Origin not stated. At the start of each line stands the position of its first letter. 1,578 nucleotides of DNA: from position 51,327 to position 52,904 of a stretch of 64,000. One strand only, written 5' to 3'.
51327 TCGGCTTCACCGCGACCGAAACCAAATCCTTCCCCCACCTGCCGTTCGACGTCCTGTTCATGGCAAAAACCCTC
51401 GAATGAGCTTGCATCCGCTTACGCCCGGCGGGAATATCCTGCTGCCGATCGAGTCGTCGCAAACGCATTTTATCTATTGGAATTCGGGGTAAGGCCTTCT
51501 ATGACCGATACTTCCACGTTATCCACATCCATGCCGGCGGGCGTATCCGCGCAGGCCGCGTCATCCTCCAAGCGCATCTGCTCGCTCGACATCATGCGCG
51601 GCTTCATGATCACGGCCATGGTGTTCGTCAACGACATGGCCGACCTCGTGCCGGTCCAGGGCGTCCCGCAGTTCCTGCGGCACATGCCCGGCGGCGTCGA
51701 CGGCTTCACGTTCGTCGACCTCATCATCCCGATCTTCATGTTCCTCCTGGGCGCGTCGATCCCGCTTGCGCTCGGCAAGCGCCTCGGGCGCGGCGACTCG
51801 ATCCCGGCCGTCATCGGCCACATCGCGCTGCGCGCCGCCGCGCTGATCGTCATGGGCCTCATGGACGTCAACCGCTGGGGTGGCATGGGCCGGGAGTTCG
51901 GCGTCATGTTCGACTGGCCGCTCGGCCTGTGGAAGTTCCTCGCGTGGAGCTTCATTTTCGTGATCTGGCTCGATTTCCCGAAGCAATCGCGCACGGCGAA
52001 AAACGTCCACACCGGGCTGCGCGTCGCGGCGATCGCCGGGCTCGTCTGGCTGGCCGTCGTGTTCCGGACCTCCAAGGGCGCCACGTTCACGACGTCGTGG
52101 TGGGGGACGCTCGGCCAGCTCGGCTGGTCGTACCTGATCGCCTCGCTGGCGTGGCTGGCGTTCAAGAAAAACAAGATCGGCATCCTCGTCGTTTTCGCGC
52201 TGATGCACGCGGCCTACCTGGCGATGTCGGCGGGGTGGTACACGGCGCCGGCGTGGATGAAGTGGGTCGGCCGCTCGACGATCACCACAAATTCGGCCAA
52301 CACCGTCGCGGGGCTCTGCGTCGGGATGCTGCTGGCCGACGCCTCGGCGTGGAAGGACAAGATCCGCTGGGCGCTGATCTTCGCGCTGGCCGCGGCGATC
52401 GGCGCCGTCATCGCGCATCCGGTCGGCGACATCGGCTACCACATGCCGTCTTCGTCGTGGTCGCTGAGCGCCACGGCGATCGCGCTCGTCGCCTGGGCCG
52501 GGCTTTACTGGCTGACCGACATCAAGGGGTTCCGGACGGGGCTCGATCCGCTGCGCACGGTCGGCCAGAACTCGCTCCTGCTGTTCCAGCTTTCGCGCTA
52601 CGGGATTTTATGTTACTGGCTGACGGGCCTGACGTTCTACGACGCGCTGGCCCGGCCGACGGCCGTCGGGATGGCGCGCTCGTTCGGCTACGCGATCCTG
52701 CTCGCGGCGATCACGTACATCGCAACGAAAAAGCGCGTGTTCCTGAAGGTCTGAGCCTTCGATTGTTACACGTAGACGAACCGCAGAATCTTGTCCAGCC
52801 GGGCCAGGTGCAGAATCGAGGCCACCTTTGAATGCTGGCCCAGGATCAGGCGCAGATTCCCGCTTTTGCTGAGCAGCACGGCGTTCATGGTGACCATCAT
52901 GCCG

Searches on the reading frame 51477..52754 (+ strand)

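Call 76: search_protein_families(library=pfam, proteins=[window:51477-52754:+], max_evalue=0.00001)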
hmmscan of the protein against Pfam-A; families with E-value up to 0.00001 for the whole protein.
window:51477-52754:+ (425 aa): 1 family
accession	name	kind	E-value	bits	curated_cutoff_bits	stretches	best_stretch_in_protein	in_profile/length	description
PF16401.11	DUF5009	-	7.7e-07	29.2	25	1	34-249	2-218/260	Domain of unknown function (DUF5009)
